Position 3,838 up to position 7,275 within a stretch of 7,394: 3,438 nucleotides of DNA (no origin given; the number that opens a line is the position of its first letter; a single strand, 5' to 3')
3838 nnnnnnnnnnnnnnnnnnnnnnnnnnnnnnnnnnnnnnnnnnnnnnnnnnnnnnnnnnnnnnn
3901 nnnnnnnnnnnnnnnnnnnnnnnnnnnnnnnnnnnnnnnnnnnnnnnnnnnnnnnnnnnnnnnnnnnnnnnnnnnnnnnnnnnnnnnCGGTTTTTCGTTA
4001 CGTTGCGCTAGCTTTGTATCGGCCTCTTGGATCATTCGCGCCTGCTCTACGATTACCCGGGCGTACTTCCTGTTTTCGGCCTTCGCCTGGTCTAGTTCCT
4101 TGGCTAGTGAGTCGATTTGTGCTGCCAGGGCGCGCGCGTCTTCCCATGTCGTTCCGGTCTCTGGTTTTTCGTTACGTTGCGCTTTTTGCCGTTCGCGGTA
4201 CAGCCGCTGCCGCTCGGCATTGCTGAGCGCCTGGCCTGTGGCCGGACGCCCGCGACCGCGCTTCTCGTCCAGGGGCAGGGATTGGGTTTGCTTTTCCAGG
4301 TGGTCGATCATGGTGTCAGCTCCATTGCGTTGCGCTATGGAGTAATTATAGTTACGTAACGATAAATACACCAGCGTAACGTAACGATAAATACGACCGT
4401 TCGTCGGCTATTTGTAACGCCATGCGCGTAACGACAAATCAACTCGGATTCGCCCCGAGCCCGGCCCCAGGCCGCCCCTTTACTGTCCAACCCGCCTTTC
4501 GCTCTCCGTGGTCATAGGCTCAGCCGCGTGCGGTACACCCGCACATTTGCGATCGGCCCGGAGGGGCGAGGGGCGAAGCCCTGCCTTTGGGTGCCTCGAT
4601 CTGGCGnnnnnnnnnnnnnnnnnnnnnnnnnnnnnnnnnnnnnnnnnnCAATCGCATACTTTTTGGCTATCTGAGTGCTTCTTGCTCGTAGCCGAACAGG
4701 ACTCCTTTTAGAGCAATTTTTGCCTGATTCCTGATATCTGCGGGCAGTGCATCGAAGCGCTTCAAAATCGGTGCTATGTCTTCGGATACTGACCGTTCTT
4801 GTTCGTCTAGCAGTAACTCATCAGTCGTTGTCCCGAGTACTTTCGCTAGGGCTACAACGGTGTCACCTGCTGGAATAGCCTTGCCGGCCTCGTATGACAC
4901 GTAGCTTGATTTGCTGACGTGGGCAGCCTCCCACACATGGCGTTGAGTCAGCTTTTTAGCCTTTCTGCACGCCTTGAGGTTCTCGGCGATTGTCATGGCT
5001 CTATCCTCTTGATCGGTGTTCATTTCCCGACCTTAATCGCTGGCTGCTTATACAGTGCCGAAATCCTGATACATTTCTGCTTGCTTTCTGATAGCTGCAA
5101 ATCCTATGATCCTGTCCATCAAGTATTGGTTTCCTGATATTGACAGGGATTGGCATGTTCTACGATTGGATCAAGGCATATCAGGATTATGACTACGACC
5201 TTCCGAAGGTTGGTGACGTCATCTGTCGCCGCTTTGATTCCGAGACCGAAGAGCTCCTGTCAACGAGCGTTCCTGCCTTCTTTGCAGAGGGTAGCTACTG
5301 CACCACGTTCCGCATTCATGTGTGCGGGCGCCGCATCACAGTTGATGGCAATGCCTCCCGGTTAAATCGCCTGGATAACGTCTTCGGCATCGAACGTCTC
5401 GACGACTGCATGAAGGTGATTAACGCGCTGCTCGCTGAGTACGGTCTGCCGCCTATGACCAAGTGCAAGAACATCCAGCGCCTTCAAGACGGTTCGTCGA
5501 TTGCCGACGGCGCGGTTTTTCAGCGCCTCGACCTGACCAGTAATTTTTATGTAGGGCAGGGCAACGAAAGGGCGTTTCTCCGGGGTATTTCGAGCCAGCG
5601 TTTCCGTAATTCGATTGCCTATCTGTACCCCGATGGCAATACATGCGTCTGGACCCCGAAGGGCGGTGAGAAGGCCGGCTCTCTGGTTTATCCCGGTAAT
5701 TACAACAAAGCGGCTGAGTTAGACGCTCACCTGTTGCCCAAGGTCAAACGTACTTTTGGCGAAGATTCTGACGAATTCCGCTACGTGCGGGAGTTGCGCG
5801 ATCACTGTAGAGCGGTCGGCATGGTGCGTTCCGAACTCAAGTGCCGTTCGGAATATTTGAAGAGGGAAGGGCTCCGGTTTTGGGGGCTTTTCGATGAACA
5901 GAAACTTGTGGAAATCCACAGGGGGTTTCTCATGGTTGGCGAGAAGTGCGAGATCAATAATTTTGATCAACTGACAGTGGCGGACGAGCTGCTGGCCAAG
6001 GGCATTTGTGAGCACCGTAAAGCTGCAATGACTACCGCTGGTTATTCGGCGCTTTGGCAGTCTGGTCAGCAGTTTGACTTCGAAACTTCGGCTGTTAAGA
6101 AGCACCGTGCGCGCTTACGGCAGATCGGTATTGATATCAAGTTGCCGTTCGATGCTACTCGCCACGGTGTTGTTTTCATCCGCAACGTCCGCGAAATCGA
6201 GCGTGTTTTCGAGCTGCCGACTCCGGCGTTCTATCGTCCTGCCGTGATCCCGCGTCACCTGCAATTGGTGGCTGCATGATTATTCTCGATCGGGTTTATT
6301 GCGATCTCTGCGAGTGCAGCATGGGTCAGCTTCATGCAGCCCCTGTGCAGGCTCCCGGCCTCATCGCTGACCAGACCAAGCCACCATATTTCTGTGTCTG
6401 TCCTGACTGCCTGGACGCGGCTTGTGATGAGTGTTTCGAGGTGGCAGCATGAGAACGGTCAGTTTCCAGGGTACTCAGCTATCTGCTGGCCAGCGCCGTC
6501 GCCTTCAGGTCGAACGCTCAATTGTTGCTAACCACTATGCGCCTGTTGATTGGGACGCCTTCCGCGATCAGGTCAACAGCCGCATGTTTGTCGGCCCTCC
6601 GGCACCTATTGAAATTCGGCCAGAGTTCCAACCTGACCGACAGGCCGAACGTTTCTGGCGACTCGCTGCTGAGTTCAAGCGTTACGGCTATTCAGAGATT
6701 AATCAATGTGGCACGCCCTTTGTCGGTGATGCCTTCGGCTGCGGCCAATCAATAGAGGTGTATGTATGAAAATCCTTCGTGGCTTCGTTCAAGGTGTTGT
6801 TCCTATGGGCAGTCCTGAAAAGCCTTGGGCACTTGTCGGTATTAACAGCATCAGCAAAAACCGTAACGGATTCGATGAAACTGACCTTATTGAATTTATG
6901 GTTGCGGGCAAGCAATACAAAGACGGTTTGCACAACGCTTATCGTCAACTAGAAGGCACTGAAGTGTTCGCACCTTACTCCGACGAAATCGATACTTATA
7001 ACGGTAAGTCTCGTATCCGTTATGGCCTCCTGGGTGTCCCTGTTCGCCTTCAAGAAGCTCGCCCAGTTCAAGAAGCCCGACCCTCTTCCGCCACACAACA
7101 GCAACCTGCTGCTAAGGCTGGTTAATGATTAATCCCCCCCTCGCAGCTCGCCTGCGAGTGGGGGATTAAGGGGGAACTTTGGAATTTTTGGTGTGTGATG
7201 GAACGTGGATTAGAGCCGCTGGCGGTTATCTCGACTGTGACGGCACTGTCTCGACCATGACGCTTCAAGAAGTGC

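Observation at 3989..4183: Exact 21-bp repeat inside a coding sequence, carrying the same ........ core in inverted orientation to the upstream iterons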

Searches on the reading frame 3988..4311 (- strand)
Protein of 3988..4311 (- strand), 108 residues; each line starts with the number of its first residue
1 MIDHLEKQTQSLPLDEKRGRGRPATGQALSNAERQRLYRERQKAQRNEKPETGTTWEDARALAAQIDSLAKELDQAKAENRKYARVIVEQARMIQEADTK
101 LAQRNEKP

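Call 25: search_protein_families(library=pfam, proteins=[window:3988-4311:-], max_evalue=10)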
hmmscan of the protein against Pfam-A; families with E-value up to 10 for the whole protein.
seq(108 aa): 5 families
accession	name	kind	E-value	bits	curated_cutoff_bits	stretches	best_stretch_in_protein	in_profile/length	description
PF23404.1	FAZ1_C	-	0.045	14.3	27.6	1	60-80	12-32/35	FAZ1, C-terminal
PF11932.13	DUF3450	-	0.064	13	32.6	1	51-103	37-90/241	Protein of unknown function (DUF3450)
PF03112.19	DUF244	-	0.12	12.6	22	1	64-94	80-110/161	Uncharacterized protein family (ORF7) DUF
PF13747.11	DUF4164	-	0.5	11.3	27.2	1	46-97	28-79/89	Domain of unknown function (DUF4164)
PF10186.14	ATG14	-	6.8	6.1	33.2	1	26-107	51-126/347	Vacuolar sorting 38 and autophagy-related subunit 14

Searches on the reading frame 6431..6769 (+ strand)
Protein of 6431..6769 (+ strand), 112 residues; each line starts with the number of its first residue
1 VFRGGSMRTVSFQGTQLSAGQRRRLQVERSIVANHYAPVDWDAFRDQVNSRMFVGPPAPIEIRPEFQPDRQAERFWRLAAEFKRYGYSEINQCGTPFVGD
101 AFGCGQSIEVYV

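Call 7: search_protein_families(library=pfam, proteins=[window:6431-6769:+], max_evalue=0.1)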
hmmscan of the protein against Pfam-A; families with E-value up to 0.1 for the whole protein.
window:6431-6769:+ (112 aa): 0 families

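Call 8: search_protein_families(library=phrogs, proteins=[window:6431-6769:+], max_evalue=0.01)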
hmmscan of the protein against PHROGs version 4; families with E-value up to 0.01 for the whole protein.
window:6431-6769:+ (112 aa): 1 family
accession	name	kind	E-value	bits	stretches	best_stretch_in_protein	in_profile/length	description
phrog_7248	-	unknown function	2.5e-10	41.7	1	7-39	1-33/78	-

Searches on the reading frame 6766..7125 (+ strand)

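Call 7: search_protein_families(library=pfam, proteins=[window:6766-7125:+], max_evalue=0.1)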
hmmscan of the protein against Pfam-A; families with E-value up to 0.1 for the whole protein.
window:6766-7125:+ (119 aa): 0 families

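Call 8: search_protein_families(library=phrogs, proteins=[window:6766-7125:+], max_evalue=0.01)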
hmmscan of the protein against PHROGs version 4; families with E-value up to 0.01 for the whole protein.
window:6766-7125:+ (119 aa): 1 family
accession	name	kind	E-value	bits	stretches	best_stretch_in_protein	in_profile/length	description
phrog_35243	-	unknown function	2.2e-28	99.5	1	1-105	1-103/110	-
